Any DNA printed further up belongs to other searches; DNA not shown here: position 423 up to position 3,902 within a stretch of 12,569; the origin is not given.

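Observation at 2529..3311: Two G5 domains embedded in a phage tail protein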

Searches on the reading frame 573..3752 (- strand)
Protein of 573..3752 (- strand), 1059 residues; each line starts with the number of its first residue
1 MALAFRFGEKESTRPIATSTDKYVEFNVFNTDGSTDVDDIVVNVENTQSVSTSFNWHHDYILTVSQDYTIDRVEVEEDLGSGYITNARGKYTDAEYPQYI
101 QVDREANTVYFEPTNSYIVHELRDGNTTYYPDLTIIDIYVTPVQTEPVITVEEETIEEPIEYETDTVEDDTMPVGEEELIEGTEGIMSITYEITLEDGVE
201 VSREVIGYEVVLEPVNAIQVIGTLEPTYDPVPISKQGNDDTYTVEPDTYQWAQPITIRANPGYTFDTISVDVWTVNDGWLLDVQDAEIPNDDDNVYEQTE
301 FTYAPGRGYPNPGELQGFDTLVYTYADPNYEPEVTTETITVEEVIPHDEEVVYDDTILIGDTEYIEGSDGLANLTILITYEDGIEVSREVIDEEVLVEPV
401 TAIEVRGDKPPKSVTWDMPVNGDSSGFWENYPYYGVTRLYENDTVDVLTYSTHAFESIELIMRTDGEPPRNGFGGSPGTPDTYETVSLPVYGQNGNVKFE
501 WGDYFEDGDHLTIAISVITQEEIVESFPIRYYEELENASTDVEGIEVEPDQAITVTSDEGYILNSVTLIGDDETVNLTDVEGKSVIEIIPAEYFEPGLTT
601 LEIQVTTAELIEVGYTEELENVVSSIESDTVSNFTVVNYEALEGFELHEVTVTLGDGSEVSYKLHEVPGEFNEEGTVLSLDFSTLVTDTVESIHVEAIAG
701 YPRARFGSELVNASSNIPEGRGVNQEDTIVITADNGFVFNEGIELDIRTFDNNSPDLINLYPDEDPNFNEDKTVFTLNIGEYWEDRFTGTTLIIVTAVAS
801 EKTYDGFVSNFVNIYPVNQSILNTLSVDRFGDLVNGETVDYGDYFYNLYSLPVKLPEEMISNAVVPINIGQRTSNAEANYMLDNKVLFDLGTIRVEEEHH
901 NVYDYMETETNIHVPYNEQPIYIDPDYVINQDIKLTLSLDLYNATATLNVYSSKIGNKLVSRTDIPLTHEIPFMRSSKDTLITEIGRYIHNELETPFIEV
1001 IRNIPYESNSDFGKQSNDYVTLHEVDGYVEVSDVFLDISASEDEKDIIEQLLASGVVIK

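Call 5: search_protein_families(library=pfam, proteins=[window:573-3752:-], max_evalue=10)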
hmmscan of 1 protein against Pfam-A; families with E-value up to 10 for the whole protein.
window:573-3752:- (1059 aa): 1 family
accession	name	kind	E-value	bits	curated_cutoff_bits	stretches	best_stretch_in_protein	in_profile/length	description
PF07501.17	G5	-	3.4e-29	101.3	23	2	152-223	2-74/75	G5 domain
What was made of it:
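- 3084..3311 (-): G5 domain copy 1 (aa 148-223). Best stretch 152-223 (call 5).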

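Call 6: search_protein_families(library=phrogs, proteins=[window:573-3752:-], max_evalue=0.001)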
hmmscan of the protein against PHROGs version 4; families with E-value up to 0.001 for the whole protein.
window:573-3752:- (1059 aa): 0 families

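Call 12: search_dna_similar(query=window:573-3752:-, collection=phages, mode=protein, max_evalue=0.001, max_rows=30)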
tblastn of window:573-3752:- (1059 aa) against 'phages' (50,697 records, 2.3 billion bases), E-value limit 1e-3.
Records with a match: 13; places in all: 13; records where one place covers at least 80% of the query: 0.
Best place of each record, by identity: <60% 13.
By first word of the organism name: Salmonella 8; Shigella 1; Enterobacter 1; Pectobacterium 1; Acinetobacter 1; Vibrio 1.
By host as written in the record: Salmonella enterica subsp. enterica serovar Enteritidis PT1 4; Salmonella enterica subsp. enterica serovar Enteritidis 3; - 2; Salmonella enterica subsp. enterica serovar Kentucky 1; Shigella flexneri (EUROGROUP BIOLAB strain) 1; Enterobacter hormaechei 156 1; Pectobacterium sp. 1.
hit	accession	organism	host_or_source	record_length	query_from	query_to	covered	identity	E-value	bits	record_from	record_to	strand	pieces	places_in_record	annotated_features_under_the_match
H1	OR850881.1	Salmonella phage S.Kent 1-2-1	Salmonella enterica subsp. enterica ...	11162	720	1059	32%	26.0%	2e-17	94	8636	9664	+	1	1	record has no annotation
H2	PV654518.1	Shigella phage vB_SHGBLB0004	Shigella flexneri (EUROGROUP BIOLAB ...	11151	813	1059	23%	30.5%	4e-21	106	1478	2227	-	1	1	hypothetical protein (x2)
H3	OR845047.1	Salmonella phage S.Ent 1-35-3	Salmonella enterica subsp. enterica ...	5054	813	1059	23%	30.3%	6e-20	102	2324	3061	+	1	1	record has no annotation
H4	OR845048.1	Salmonella phage S.Ent 1-35-3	Salmonella enterica subsp. enterica ...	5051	813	1059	23%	29.9%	4e-20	102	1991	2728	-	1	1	record has no annotation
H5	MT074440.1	Salmonella phage assan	Salmonella enterica subsp. enterica ...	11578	813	1059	23%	29.9%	6e-20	102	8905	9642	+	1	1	hypothetical protein (x2)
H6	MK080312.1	Salmonella phage Astrid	Salmonella enterica subsp. enterica ...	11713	813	1059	23%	29.9%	6e-20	102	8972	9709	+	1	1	hypothetical protein (x2)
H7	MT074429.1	Salmonella phage astrithr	Salmonella enterica subsp. enterica ...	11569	813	1059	23%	29.5%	7e-20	102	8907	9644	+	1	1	hypothetical protein (x2)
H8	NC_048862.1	Salmonella phage astrithr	Salmonella enterica subsp. enterica ...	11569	813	1059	23%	29.5%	7e-20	102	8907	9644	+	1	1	hypothetical protein | endolysin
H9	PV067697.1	Enterobacter phage Entb_47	Enterobacter hormaechei 156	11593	813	1059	23%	27.4%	3e-18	97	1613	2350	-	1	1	hypothetical protein | L-alanyl-D-glutamate peptidase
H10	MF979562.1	Pectobacterium phage DU_PP_III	Pectobacterium sp.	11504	814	1059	23%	26.1%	2e-16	91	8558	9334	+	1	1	Exo-glucosaminidase lytG precursor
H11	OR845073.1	Salmonella phage S.Ent 1-35-3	Salmonella enterica subsp. enterica ...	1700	813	1034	21%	27.4%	4e-15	86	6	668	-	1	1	record has no annotation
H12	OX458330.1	Acinetobacter phage Phanie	wastewater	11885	831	1056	21%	25.5%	1e-8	66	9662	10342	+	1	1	poly(beta-D-mannuronate) lyase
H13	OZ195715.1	Vibrio phage K58 g2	Seawater and oysters mix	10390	835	1056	21%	24.9%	4e-4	51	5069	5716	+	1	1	hypothetical protein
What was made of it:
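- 573..3752 (-): Gene for the 1059-aa large tail protein (the large half of a split tail knob, with a long N-terminal arm). It is very acidic: pI 4.05, D+E 20%, K+R 4.4%, no Cys. Only its C-terminus matches the large ORF of Astrithrvirus-like phages (call 12).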

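Call 15: find_homologous_proteins(query=window:573-3752:-, max_evalue=0.001)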
Query window:573-3752:- (1059 aa): 3 proteins with E <= 0.001 among 8000 candidates.
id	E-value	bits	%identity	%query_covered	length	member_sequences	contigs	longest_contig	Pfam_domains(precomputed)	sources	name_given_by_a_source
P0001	0.0e+0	2344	100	100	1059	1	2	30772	PF07501.18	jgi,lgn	-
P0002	6.9e-20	89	43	7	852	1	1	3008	PF07501.18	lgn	-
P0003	3.7e-7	47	27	23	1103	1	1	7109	PF07501.18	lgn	-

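Call 17: find_encoding_contigs(protein=P0001, flank=10000, max_places=6)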
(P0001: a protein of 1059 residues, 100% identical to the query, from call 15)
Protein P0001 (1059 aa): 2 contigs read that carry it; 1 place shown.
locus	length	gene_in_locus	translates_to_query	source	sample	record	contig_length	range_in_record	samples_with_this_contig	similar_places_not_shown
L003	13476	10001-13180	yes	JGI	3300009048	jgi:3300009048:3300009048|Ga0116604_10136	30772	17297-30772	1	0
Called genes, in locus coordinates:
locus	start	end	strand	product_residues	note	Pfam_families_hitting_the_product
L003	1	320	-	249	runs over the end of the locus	PF04199:Cyclase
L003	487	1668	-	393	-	PF00456:Transketolase_N, PF02779:Transket_pyr, PF02780:Transketolase_C, PF22613:Transketolase_C_1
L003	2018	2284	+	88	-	-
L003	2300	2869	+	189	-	-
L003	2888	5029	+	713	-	PF03175:DNA_pol_B_2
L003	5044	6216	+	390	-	PF05894:Podovirus_Gp16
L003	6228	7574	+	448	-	PF05352:Phage_connector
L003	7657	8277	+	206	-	-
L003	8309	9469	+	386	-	PF25622:Phi29_MCP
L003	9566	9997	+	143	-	-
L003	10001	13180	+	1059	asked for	PF07501:G5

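Call 18: find_encoding_contigs(protein=P0003, flank=10000, max_places=4)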
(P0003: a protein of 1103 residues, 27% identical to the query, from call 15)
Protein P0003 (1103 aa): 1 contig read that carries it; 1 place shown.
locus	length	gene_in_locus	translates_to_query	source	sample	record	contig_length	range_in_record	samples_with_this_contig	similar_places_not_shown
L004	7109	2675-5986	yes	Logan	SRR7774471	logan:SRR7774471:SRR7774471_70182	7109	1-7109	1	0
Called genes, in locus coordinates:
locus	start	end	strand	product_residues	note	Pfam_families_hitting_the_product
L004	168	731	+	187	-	PF04002:RadC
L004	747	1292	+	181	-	-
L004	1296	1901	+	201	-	-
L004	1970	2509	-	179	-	PF04307:YdjM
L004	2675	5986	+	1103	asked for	PF07501:G5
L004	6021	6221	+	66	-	-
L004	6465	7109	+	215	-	?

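Call 19: find_encoding_contigs(protein=P0002, flank=10000, max_places=4)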
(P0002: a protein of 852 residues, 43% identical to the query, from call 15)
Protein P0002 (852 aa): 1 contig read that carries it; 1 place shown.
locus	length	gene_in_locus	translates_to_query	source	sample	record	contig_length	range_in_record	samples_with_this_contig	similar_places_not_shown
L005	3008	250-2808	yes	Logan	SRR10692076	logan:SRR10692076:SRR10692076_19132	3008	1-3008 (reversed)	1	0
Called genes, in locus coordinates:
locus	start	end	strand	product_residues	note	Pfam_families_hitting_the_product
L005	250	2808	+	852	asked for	PF07501:G5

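Call 42: search_solved_structures(query=window:573-3752:-, max_evalue=1, show_alignments=2)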
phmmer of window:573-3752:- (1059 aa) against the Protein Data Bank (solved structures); distinct sequences matched with E-value up to 1: 1.
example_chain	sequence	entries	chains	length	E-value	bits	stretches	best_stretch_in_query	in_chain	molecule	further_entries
4fzq_A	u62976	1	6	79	0.33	12.2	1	150-225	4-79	Uncharacterized protein conserved in bacteria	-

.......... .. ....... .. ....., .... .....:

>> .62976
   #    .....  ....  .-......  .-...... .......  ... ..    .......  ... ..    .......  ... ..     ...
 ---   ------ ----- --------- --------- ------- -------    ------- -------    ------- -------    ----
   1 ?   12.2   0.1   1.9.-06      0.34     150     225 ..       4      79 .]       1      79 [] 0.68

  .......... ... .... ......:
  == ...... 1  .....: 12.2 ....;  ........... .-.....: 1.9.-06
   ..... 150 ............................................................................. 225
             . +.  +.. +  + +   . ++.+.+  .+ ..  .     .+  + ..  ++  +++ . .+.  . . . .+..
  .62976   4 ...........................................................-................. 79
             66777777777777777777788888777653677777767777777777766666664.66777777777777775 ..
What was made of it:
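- On Pfam G5 domain (PF07501): The only PDB sequence match is the G5 chain 4fzq_A, at E 0.33 (call 42).
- The PDB G5 chain 4fzq_A is the only, though weak, solved-structure match, and it lies at the same residues (call 42).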

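Call 49: search_protein_families(library=pfam, alignment_id=A1, max_evalue=0.001)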
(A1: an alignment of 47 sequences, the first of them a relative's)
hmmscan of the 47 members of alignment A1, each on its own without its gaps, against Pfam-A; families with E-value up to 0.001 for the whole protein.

A. member 1, P0001 (1059 aa): 1 family
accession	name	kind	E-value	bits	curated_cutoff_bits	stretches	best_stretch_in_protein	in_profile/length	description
PF07501.17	G5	-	3.4e-29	101.3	23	2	152-223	2-74/75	G5 domain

B. families by the number of members that match (of 47 scanned): 4 families
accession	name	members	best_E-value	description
PF07501.17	G5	5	1.1e-37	G5 domain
PF09479.16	Flg_new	2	3.5e-39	Listeria-Bacteroides repeat domain (List_Bact_rpt)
PF18998.6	Flg_new_2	2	8.7e-10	Divergent InlB B-repeat domain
PF20578.4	aBig_2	1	1.7e-24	Atrophied bacterial Ig domain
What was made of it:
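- Closest known: Ig-like and other bacterial surface-protein domains displayed on phage structural proteins. Same: In this same family, Flg_new, InlB B-repeat and aBig_2 domains play the same positional role (call 49).
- Other family members carry Flg_new, InlB B-repeat and aBig_2 domains in the same position (call 49).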

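Call 70: predict_structure(alignment_id=A1)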
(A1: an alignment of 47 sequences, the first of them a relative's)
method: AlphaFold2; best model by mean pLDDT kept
length: 1059 residues; sequences in the alignment: 47
mean_pLDDT: 63.6   pTM: 0.43
mean pLDDT of the five models: 63.6, 62.6, 61.4, 60.4, 60.3
residues with pLDDT >= 90: 247; 70-90: 273; 50-70: 100; < 50: 439
segments of 3 or more residues with pLDDT < 50: 1-61, 76-98, 112-135, 144-172, 174-334, 352-364, 404-507, 509-523, 980-982
pLDDT, mean of each block of 10 residues (from residue 1): 31 37 31 39 30 32 55 51 36 43 66 44 40 47 44 37 38 35 28 27 30 28 33 37 35 38 39 37 34 32 34 32 31 62 69 41 55 78 72 78 44 31 35 31 29 31 37 37 38 42 43 39 63 92 88 91 90 85 86 87 91 94 94 93 87 94 85 89 90 93 86 93 88 93 90 85 95 94 66 91 68 87 87 77 86 88 87 89 90 93 88 91 96 95 91 96 88 65 57 90 72 54 73 78 85 78
secondary structure, 60 per line:
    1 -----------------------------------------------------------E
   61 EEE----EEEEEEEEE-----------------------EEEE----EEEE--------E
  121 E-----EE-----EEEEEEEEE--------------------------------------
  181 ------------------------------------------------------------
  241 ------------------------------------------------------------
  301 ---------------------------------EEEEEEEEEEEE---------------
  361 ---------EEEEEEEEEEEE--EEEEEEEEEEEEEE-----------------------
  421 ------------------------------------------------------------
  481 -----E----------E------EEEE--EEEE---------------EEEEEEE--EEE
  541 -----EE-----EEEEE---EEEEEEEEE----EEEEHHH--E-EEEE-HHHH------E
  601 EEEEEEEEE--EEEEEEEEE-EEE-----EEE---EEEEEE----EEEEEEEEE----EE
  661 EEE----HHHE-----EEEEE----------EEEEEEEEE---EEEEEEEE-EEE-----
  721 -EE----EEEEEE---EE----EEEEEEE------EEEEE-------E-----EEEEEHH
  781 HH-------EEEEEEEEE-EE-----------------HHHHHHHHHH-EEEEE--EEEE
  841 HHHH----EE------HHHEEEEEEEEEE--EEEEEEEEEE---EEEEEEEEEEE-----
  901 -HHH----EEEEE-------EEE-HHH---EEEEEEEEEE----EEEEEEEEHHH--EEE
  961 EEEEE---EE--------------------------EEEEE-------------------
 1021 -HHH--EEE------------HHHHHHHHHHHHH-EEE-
elements in order (helices of 4 or more, strands of 3 or more residues): E60-63 E68-76 E100-103 E108-111 E134-142 E334-345 E370-381 E384-397 E504-507 E510-513 E529-535 E538-540 E553-557 E561-569 E574-577 E585-588 H590-593 E600-609 E612-620 E622-624 E630-632 E636-641 E646-654 E659-663 E677-681 E692-700 E704-711 E713-715 E728-733 E743-749 E756-760 E774-778 H779-782 E790-798 H819-828 E830-834 E837-840 H841-844 E860-869 E872-881 E885-895 E909-913 E921-923 E931-940 E945-952 E958-965 E997-1001 E1027-1029 H1042-1054 E1056-1058
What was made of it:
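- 3312..3752 (-): N1, aa 1-147. N-terminal module of unknown fold and presumed distal tip of the arm. AlphaFold2 pLDDT below 50 (call 70).
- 2526..2747 (-): G5 domain copy 2 (aa 336-409). Three long beta strands in the model at pLDDT 62-78 (call 70).
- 1335..2525 (-): X3-X6, aa 410-806. X3 has an unknown fold. X4, X5 and X6 are three related beta-sandwich (Ig/FN3-like) beads of about 90-100 aa. AlphaFold2 pLDDT 85-95 from about aa 525 onward (call 70).
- On Pfam G5 domain (PF07501): Copy 1 is below 50 (call 70).
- On Astrithrvirus-like split tail knob, large subunit: X4-X6 are modelled at pLDDT 85-95 as beta-sandwich beads (call 70).
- Checked: The first G5 was not modelled with confidence (call 70).
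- The N-terminal 523 residues were modelled poorly, including G5 copy 1 (call 70).
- Tried and rejected: The alignment was too shallow, and pLDDT was below 50 (call 70).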
